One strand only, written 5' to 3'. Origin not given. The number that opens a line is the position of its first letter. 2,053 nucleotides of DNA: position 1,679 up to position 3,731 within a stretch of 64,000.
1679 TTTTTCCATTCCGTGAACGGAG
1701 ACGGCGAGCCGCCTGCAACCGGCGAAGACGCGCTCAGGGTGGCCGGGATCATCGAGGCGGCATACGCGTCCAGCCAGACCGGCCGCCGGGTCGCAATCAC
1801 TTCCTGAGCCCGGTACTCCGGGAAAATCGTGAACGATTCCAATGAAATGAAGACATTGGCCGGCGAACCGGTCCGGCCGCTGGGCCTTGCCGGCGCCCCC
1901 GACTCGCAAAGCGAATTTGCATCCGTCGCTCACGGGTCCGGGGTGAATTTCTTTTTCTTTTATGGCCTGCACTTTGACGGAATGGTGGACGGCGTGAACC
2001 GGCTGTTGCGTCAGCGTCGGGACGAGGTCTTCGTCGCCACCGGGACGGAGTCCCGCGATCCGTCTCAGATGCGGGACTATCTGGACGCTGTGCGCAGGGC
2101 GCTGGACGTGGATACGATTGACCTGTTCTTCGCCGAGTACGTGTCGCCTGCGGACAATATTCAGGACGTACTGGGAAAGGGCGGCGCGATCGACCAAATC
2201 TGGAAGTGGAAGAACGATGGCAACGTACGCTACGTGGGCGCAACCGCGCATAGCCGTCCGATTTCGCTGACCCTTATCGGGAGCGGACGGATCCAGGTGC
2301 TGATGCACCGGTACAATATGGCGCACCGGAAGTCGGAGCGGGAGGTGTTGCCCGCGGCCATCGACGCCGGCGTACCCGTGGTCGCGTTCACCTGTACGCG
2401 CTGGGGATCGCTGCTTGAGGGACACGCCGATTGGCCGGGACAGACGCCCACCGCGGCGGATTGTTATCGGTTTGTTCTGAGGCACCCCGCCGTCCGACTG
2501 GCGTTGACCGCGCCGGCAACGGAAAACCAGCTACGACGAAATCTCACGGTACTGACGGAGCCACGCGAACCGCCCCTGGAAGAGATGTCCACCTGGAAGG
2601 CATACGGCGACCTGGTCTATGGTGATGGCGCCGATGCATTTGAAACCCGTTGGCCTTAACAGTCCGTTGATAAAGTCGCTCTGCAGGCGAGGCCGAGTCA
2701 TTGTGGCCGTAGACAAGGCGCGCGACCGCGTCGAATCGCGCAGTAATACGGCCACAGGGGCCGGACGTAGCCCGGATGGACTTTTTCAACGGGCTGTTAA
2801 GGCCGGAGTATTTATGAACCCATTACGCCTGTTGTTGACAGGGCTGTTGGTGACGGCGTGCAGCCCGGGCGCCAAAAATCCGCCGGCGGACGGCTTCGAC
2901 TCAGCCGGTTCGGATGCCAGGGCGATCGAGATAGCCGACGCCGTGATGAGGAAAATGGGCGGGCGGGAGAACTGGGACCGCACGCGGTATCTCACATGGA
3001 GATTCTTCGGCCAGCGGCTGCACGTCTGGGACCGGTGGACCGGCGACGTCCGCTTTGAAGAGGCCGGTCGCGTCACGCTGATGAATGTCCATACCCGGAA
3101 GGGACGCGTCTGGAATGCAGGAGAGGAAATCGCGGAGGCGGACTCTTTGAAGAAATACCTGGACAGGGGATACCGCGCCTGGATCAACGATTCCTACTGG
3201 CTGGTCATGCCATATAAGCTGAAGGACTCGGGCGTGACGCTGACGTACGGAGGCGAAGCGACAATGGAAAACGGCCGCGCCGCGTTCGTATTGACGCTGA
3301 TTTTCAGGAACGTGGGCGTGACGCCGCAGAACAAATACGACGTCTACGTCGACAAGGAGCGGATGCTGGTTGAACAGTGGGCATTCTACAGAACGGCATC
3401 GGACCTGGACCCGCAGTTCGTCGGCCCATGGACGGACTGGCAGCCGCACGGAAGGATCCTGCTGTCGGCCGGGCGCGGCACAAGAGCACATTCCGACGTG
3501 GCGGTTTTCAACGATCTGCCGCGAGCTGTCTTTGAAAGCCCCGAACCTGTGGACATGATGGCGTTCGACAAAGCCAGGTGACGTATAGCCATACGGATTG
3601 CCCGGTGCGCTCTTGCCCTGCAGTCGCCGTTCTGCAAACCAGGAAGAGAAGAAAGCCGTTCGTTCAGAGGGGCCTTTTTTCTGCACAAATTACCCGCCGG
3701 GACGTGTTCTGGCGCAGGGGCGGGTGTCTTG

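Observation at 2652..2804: R1: a dispersed hairpin element family with 8 full or half copies in 64 kb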

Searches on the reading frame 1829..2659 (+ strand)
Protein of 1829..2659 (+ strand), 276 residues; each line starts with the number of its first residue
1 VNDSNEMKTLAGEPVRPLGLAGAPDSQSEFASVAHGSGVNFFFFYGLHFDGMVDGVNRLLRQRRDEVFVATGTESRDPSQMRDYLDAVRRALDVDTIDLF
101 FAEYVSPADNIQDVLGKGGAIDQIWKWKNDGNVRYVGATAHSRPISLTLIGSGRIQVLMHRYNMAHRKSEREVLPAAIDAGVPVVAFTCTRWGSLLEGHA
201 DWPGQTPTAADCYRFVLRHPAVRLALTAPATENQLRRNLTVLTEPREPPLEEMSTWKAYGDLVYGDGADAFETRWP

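Call 51: search_protein_families(library=pfam, proteins=[window:1829-2659:+], max_evalue=0.001)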
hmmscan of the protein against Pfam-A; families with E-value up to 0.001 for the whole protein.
window:1829-2659:+ (276 aa): 1 family
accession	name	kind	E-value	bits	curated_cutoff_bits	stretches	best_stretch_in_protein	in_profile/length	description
PF00248.27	Aldo_ket_red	-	2.9e-12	46.7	24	1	60-197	55-199/291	Aldo/keto reductase family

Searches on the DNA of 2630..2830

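Call 67: search_rna_families(source=window, start=2630, end=2830, threshold=evalue, max_evalue=1)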
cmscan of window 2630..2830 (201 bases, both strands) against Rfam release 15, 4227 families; matches with E-value up to 1: 1.
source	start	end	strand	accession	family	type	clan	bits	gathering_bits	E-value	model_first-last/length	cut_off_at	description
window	2708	2775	+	RF02684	Twister-P5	Gene; ribozyme;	CL00120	14.8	37.6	0.68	1-58/58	no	Type-P5 twister ribozyme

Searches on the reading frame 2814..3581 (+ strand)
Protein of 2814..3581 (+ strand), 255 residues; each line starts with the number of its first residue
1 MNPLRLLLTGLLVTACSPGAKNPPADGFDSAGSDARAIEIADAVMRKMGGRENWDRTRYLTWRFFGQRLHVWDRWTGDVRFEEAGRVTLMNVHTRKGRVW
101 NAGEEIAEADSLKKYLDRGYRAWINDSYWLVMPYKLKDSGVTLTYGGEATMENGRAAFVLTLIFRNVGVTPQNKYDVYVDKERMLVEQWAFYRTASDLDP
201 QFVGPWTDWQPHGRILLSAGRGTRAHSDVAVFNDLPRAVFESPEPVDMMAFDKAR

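Call 51: search_protein_families(library=pfam, proteins=[window:2814-3581:+], max_evalue=0.001)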
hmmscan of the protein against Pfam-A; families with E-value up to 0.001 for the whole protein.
window:2814-3581:+ (255 aa): 0 families

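Call 52: find_encoding_contigs(protein=window:2814-3581:+, flank=4000, max_places=8)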
Protein window:2814-3581:+ (255 aa): 4 contigs read that carry it; 4 places shown.
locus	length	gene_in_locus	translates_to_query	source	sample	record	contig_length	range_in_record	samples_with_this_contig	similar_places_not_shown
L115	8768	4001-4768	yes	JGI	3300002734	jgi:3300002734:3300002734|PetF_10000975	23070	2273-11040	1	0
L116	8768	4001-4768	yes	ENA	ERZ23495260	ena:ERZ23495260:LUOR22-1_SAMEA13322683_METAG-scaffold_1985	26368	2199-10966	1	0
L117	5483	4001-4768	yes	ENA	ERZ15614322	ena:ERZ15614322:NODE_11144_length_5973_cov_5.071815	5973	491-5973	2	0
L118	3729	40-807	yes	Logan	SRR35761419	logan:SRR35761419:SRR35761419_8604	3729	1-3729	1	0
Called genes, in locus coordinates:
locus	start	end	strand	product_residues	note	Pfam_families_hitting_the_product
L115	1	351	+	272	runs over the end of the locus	PF02633:Creatininase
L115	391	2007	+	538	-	PF04909:Amidohydro_2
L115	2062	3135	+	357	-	PF01408:GFO_IDH_MocA, PF22725:GFO_IDH_MocA_C3, PF02894:GFO_IDH_MocA_C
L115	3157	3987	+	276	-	PF00248:Aldo_ket_red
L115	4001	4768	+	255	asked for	-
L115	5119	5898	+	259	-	-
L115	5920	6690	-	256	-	PF00106:adh_short, PF08659:KR, PF13561:adh_short_C2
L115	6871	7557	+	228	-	PF23914:TPR_CcmH_CycH (faint), PF13424:TPR_12 (faint), PF13428:TPR_14 (faint), PF00515:TPR_1 (faint), PF07719:TPR_2 (faint), PF13176:TPR_7 (faint), PF13432:TPR_16, PF14559:TPR_19 (weak), +6 more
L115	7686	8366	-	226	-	PF03544:TonB_C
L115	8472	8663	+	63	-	-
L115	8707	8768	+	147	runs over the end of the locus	PF06155:GBBH-like_N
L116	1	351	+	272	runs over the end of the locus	PF02633:Creatininase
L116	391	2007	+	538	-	PF04909:Amidohydro_2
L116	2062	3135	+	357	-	PF01408:GFO_IDH_MocA, PF22725:GFO_IDH_MocA_C3, PF02894:GFO_IDH_MocA_C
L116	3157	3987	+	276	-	PF00248:Aldo_ket_red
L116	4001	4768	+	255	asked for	-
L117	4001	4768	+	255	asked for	-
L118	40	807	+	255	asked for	-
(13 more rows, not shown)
